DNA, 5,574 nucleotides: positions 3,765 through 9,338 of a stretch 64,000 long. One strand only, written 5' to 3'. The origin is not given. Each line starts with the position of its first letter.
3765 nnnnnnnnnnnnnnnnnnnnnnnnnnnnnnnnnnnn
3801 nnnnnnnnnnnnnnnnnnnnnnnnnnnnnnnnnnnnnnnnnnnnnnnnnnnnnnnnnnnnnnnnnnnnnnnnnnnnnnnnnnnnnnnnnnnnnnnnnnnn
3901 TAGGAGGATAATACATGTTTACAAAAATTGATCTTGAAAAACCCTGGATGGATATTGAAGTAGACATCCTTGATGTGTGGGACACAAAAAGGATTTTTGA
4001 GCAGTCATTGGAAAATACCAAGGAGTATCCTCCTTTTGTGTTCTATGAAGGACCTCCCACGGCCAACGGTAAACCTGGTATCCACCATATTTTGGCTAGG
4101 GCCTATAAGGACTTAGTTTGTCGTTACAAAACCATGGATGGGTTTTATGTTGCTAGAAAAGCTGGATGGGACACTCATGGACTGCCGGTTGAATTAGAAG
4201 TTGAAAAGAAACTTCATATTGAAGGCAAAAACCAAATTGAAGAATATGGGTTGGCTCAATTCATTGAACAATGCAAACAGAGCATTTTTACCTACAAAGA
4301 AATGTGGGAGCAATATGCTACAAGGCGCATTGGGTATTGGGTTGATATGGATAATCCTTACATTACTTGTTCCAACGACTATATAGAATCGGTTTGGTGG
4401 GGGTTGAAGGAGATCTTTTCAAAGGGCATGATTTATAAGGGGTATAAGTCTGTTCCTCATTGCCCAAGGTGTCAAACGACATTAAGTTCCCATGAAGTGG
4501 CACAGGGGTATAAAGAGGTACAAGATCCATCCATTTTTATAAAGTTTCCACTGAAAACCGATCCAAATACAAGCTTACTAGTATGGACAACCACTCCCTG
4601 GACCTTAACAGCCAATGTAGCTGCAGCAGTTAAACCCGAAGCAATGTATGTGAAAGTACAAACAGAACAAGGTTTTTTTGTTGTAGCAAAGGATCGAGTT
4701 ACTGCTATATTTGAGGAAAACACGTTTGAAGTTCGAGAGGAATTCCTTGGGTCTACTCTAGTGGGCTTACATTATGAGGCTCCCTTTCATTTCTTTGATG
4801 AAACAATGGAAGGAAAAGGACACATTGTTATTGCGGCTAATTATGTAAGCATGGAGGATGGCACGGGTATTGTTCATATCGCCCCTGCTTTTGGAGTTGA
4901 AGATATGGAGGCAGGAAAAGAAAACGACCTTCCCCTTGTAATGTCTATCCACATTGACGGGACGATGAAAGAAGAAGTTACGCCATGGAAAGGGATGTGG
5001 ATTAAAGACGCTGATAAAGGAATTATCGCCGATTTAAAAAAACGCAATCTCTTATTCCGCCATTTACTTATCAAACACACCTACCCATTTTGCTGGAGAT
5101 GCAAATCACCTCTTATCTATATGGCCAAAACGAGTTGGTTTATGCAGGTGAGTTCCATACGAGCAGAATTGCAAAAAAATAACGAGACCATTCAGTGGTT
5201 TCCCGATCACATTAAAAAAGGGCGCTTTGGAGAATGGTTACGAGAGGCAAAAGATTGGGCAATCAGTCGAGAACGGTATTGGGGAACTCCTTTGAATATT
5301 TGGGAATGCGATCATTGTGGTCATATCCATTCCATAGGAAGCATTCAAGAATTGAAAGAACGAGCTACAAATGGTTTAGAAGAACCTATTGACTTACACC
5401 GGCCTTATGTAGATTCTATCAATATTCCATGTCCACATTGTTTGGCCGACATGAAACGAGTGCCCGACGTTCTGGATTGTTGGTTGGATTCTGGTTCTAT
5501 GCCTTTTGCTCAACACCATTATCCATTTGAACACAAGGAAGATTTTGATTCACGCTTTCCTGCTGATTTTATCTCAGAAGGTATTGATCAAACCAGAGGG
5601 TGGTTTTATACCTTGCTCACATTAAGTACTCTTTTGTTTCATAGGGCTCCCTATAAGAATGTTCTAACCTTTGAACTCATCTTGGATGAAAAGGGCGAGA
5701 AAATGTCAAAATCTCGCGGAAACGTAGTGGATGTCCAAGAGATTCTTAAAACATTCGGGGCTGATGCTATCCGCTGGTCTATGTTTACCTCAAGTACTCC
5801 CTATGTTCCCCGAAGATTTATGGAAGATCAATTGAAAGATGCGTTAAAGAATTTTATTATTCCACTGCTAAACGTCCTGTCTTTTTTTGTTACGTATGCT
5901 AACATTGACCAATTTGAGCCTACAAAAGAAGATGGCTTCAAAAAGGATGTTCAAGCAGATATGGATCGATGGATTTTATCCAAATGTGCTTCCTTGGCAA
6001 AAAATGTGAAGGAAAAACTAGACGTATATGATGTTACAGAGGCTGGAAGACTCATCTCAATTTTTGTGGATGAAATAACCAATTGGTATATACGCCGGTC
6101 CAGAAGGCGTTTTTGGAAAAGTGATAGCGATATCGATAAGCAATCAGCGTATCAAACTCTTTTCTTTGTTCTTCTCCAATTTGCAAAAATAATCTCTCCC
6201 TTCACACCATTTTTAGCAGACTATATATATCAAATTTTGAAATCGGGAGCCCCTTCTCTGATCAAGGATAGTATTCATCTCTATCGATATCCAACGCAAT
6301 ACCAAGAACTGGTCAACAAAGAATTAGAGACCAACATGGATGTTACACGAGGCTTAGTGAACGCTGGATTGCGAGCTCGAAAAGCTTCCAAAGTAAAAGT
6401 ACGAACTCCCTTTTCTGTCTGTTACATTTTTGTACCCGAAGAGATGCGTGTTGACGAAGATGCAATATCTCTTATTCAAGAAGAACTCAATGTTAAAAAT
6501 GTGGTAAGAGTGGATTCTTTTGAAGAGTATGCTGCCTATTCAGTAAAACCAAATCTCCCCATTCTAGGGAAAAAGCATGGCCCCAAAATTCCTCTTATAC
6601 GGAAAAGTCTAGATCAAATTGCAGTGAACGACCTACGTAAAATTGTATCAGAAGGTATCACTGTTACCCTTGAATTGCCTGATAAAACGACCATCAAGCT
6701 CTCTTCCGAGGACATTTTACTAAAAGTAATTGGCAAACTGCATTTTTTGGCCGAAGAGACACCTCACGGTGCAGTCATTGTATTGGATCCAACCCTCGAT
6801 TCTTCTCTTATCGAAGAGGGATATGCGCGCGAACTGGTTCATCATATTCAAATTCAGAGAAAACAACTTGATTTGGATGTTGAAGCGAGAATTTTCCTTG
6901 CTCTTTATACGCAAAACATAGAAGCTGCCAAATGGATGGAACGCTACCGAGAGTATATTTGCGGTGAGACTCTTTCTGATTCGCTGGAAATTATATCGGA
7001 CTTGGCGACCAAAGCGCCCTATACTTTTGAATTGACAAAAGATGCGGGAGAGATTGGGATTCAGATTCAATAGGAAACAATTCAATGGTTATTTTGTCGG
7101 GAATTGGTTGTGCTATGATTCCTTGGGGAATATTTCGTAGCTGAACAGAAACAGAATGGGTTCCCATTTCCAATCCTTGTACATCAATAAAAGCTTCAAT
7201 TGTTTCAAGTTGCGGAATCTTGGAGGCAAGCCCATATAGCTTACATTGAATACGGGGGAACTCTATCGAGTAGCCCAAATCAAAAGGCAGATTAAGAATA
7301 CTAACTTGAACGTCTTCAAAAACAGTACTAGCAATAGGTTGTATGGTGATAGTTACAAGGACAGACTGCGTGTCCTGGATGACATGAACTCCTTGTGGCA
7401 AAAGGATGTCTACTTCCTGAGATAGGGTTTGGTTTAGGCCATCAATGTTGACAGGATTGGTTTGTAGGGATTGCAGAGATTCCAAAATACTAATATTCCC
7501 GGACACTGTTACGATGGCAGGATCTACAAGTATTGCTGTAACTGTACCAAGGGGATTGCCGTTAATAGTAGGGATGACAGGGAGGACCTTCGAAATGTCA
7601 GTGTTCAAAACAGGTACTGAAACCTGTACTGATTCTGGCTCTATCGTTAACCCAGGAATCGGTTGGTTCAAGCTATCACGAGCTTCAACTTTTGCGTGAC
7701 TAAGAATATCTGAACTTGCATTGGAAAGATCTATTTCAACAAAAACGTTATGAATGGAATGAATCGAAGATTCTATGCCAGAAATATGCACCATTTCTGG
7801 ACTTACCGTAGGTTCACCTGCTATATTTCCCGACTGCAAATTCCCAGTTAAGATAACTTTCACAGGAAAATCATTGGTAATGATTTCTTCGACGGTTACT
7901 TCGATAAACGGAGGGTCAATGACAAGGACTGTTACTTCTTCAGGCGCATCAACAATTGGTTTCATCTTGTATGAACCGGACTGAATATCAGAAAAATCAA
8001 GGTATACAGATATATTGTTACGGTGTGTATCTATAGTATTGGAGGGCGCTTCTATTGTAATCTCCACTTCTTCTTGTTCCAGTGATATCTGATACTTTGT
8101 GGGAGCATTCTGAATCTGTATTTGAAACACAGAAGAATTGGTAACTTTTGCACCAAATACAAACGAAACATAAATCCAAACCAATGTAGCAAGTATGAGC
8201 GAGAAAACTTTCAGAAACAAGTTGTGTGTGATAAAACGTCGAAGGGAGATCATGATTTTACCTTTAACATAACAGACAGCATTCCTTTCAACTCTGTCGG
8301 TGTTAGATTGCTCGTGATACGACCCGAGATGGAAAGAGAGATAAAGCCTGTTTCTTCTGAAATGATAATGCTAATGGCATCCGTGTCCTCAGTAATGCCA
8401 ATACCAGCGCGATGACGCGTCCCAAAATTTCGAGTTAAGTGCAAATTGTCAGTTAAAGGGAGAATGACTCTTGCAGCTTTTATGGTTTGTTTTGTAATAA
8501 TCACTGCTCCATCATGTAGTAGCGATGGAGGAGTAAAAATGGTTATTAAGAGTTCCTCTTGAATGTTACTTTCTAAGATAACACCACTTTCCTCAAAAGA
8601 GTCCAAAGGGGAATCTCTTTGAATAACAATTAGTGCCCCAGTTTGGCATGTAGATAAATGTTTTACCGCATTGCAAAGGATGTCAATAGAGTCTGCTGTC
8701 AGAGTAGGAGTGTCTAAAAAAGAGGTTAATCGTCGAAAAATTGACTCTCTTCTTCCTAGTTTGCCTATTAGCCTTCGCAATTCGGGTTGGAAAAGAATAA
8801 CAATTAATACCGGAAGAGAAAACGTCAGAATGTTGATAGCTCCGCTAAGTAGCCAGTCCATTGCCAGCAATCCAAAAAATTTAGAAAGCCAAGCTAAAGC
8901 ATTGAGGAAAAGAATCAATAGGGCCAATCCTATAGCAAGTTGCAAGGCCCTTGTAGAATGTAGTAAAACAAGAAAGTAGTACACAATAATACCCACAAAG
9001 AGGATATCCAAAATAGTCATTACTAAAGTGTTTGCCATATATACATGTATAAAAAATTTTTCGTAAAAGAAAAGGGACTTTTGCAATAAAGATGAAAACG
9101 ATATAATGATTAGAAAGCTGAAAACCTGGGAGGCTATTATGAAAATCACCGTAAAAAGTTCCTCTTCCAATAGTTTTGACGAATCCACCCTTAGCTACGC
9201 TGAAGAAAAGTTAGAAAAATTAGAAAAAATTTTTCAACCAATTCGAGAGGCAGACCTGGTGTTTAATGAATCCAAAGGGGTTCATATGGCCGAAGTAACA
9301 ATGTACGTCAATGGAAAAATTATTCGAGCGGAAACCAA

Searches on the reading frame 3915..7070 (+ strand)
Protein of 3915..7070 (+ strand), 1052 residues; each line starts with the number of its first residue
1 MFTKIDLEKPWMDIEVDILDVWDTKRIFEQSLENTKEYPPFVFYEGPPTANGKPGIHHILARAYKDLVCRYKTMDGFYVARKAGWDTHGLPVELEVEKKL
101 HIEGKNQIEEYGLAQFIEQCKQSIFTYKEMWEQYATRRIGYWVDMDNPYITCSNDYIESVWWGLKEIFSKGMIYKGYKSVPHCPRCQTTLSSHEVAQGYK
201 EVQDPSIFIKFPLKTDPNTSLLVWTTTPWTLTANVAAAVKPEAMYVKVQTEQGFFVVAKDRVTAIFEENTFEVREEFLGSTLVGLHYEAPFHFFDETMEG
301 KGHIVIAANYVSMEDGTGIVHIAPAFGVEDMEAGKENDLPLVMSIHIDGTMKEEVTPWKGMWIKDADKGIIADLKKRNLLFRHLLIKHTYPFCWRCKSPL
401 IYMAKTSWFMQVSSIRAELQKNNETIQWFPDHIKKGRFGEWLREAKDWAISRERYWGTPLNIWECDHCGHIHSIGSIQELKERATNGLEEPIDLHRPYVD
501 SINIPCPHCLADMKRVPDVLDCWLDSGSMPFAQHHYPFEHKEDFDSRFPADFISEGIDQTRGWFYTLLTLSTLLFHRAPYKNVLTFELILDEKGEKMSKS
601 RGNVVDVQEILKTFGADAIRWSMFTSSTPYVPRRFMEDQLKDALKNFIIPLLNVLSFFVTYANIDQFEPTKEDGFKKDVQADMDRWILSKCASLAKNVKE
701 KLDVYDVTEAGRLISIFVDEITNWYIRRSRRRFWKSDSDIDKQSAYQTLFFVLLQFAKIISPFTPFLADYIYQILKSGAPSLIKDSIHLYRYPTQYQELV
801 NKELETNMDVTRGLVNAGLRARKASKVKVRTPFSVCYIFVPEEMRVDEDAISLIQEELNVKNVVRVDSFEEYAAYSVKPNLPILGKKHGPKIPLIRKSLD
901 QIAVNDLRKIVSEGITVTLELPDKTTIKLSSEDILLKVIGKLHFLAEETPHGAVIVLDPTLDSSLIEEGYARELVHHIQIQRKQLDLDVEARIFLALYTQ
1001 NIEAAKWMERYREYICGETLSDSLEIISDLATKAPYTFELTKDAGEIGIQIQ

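Call 6: search_protein_families(library=pfam, proteins=[window:3915-7070:+], max_evalue=0.01)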
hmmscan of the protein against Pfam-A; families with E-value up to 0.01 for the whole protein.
window:3915-7070:+ (1052 aa): 6 families
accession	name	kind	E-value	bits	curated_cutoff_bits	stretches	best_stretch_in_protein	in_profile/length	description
PF00133.28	tRNA-synt_1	-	3.3e-127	425.1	22.7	1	18-627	2-406/414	tRNA synthetases class I (I, L, M and V)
PF19302.4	DUF5915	-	6e-36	124.3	27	1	853-1029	3-175/195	Domain of unknown function (DUF5915)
PF08264.19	Anticodon_1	-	4.5e-28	98.4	25.1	1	684-835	1-146/148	Anticodon-binding domain of tRNA ligase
PF09334.17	tRNA-synt_1g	-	1.7e-15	57.1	20.1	2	589-639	320-370/391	tRNA synthetases class I (M)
PF01921.24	tRNA-synt_1f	-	1.9e-06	27.5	27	1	576-641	264-326/360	tRNA synthetases class I (K)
PF01406.26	tRNA-synt_1e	-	5.7e-05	23.1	27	1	590-642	247-298/301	tRNA synthetases class I (C) catalytic domain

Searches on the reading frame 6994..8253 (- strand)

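Call 6: search_protein_families(library=pfam, proteins=[window:6994-8253:-], max_evalue=0.01)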
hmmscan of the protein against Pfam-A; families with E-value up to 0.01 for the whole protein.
window:6994-8253:- (420 aa): 1 family
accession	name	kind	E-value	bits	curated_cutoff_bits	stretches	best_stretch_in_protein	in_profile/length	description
PF07949.17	YbbR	-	1.5e-26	93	22.3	4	129-213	1-81/81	YbbR-like protein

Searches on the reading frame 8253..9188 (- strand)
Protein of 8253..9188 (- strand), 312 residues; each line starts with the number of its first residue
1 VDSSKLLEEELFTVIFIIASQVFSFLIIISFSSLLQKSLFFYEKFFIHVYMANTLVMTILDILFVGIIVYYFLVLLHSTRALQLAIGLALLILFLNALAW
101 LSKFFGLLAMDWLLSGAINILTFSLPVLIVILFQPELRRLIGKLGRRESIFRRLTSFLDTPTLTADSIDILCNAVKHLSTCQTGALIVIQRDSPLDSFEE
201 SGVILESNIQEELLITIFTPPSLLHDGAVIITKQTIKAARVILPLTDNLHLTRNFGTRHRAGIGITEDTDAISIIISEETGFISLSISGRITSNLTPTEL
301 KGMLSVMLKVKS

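Call 6: search_protein_families(library=pfam, proteins=[window:8253-9188:-], max_evalue=0.01)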
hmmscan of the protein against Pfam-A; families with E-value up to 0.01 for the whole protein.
window:8253-9188:- (312 aa): 1 family
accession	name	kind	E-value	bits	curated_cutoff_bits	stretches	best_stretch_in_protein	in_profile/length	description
PF02457.21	DAC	-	2.9e-37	127.3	27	1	173-290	2-118/119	DisA bacterial checkpoint controller nucleotide-binding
